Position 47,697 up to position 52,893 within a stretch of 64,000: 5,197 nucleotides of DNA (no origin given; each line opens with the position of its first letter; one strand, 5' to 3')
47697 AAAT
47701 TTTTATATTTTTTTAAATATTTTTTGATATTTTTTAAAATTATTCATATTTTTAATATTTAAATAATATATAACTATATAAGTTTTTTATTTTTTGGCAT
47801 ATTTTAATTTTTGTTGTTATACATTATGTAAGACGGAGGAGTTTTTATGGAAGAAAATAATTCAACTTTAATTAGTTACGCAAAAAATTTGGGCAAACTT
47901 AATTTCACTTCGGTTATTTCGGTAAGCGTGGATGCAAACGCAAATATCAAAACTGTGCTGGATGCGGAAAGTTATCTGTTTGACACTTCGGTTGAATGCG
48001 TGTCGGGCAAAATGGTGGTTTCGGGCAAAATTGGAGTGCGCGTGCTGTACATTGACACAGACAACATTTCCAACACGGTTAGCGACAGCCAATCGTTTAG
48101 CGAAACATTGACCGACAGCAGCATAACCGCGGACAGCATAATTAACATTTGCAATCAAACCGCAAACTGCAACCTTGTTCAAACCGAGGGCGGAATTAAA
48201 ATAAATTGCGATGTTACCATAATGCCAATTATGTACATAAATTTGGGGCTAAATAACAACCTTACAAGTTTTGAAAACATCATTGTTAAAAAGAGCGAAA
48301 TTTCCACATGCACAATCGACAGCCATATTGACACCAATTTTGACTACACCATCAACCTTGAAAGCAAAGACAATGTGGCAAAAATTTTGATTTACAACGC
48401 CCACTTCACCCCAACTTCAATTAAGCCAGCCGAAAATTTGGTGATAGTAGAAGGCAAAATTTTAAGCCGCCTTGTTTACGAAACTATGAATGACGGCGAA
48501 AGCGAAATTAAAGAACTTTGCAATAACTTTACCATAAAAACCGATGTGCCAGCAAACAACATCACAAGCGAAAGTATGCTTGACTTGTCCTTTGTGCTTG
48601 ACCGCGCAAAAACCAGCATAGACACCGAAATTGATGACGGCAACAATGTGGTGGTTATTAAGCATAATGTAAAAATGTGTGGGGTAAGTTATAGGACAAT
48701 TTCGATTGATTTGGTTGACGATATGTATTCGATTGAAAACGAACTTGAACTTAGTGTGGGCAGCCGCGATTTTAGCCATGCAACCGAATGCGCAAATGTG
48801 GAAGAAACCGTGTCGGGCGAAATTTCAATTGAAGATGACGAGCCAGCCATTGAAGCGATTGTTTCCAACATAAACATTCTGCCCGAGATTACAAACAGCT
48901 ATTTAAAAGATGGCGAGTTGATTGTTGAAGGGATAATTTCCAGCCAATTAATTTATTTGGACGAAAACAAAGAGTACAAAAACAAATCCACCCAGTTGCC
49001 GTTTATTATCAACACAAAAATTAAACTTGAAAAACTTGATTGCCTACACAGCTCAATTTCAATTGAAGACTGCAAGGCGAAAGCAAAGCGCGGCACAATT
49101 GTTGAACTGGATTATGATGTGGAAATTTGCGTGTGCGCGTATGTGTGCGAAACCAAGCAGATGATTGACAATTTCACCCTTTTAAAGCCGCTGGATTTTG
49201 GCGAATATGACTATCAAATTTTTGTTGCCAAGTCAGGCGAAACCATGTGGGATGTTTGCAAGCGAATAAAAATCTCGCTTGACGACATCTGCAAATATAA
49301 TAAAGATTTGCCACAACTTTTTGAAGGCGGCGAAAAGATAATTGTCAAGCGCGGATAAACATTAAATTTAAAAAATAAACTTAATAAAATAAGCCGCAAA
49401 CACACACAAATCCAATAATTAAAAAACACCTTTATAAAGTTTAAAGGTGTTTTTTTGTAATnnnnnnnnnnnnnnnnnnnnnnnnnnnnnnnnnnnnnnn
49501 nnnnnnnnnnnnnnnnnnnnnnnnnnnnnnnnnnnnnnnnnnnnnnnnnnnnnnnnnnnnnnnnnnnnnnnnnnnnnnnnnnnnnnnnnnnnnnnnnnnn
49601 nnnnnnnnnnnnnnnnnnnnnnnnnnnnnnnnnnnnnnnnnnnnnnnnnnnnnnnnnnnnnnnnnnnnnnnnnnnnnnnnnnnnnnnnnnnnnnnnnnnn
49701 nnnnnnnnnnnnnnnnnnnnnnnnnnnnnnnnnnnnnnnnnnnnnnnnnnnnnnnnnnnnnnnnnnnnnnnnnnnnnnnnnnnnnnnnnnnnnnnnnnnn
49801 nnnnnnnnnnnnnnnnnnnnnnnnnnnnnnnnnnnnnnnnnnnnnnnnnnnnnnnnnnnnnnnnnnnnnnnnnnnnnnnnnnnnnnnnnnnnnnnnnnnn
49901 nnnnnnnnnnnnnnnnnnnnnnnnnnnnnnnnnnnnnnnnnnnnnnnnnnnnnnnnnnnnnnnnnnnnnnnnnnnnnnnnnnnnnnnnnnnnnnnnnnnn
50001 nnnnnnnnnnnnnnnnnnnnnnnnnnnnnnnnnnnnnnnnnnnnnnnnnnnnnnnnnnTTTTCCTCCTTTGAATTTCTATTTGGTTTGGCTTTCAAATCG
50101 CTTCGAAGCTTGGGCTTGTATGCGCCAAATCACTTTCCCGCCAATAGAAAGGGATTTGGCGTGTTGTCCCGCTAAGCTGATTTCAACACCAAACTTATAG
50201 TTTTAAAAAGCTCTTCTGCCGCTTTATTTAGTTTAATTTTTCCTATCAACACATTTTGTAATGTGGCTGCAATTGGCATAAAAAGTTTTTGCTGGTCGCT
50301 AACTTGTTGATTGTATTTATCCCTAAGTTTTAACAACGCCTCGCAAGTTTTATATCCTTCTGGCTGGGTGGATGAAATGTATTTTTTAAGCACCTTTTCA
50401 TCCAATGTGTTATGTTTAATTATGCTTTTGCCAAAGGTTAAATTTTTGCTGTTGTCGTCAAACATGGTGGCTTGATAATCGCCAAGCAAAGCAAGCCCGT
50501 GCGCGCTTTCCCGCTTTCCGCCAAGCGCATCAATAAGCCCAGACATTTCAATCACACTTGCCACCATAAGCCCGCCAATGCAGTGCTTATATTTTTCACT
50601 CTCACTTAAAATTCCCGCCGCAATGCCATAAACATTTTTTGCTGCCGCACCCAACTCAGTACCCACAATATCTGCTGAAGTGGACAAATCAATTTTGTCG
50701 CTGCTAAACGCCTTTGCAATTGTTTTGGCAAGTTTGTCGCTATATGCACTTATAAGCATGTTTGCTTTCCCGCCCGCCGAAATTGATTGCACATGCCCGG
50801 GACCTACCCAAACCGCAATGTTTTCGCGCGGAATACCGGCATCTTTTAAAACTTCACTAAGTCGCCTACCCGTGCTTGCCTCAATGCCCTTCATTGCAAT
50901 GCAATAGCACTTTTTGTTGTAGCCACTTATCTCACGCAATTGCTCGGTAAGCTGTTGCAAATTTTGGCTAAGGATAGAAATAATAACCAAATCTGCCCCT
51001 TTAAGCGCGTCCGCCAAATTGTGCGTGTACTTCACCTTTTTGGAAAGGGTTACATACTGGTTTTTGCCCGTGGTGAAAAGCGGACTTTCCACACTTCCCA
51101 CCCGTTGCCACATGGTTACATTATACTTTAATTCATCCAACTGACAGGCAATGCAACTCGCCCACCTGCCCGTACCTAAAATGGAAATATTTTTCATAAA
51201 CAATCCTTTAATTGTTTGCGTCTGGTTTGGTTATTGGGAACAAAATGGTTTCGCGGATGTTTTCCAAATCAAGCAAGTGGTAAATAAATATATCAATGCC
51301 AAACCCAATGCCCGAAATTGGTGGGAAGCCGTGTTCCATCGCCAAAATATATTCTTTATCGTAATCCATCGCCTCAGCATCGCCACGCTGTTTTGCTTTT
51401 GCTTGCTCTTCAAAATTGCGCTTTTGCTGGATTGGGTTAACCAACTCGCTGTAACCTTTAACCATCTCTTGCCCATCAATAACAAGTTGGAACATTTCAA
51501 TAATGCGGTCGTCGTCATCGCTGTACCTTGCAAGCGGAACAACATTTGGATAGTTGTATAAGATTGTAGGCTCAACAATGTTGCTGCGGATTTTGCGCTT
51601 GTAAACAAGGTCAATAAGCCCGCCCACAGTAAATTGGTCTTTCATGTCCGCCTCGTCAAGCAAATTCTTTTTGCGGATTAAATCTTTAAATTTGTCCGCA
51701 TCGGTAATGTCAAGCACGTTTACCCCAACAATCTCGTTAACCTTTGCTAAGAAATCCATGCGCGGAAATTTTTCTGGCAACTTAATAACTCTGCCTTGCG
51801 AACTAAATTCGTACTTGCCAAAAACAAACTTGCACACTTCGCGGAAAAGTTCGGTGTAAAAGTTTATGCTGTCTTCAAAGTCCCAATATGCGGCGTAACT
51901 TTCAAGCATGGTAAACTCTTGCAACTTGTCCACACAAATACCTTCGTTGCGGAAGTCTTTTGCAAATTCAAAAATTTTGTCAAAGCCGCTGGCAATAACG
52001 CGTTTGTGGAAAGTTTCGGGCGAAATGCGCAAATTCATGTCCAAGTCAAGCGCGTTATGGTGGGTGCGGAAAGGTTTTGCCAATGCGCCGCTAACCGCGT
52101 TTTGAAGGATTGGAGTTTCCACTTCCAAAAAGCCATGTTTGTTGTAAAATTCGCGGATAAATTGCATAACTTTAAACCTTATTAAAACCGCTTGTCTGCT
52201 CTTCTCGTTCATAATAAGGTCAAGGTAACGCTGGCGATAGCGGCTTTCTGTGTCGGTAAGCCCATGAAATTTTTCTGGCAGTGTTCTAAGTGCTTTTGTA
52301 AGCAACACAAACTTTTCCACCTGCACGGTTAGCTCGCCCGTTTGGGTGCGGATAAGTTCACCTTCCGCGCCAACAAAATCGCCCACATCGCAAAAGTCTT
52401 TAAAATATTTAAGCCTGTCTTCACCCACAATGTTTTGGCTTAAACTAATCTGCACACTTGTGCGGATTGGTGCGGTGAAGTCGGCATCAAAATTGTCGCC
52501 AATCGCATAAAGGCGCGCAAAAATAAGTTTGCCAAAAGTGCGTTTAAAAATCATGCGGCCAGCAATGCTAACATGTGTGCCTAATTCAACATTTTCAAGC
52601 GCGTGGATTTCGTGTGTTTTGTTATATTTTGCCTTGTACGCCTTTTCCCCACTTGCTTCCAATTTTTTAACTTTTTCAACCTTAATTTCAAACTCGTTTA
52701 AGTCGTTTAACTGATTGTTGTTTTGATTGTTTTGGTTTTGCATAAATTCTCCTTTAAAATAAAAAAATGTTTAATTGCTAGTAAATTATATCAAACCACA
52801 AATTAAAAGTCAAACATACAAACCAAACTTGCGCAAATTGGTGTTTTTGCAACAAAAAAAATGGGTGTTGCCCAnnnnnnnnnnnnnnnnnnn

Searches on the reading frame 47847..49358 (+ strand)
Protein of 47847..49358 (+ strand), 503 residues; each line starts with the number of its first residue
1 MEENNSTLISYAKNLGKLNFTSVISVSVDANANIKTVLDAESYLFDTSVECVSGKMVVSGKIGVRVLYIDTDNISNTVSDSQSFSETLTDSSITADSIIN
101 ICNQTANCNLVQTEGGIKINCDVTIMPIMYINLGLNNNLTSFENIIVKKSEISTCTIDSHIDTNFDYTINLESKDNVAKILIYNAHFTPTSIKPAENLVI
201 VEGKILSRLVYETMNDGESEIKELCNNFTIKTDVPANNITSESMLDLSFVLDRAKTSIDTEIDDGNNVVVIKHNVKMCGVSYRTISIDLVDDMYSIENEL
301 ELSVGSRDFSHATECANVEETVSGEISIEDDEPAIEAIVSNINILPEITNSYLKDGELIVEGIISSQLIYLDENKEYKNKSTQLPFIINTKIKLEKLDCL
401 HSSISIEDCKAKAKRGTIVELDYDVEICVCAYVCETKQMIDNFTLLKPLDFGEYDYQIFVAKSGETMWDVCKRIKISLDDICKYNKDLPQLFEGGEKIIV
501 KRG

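Call 63: search_protein_families(library=pfam, proteins=[window:47847-49358:+], max_evalue=0.00001)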
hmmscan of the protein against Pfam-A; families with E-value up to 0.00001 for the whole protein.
window:47847-49358:+ (503 aa): 1 family
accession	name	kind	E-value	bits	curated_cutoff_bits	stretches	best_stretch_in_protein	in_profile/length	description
PF12673.12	SipL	-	1.7e-16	60.7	23.6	0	33-108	1-73/78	SipL, SPOCS domain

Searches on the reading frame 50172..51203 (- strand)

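Call 63: search_protein_families(library=pfam, proteins=[window:50172-51203:-], max_evalue=0.00001)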
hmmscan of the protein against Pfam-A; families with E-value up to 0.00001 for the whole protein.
window:50172-51203:- (343 aa): 2 families
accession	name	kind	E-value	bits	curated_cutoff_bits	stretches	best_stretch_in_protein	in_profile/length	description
PF07479.19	NAD_Gly3P_dh_C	-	1.9e-25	90.1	25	1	178-329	1-141/142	NAD-dependent glycerol-3-phosphate dehydrogenase C-terminus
PF01210.29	NAD_Gly3P_dh_N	-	1.6e-20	74.1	23.1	1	6-157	2-156/158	NAD-dependent glycerol-3-phosphate dehydrogenase N-terminus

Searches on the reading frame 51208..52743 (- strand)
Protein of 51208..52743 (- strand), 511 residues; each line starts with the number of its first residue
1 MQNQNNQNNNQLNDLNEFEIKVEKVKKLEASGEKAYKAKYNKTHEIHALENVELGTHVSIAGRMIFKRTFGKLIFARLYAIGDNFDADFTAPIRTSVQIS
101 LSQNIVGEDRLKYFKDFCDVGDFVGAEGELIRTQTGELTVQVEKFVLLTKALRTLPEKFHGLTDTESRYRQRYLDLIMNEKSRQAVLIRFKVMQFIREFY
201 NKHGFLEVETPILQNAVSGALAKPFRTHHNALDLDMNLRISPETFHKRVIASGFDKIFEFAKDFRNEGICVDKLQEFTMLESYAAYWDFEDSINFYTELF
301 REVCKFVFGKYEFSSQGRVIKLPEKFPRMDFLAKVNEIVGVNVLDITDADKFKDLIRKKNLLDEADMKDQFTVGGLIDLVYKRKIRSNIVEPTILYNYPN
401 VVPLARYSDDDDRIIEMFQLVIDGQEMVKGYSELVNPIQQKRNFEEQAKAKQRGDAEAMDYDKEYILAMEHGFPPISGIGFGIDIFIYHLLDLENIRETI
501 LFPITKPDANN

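Call 63: search_protein_families(library=pfam, proteins=[window:51208-52743:-], max_evalue=0.00001)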
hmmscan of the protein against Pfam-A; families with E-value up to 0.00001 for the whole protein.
window:51208-52743:- (511 aa): 1 family
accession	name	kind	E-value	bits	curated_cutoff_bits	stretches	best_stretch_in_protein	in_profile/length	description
PF00152.25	tRNA-synt_2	-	1.3e-67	228.5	25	1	165-505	2-307/308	tRNA synthetases class II (D, K and N)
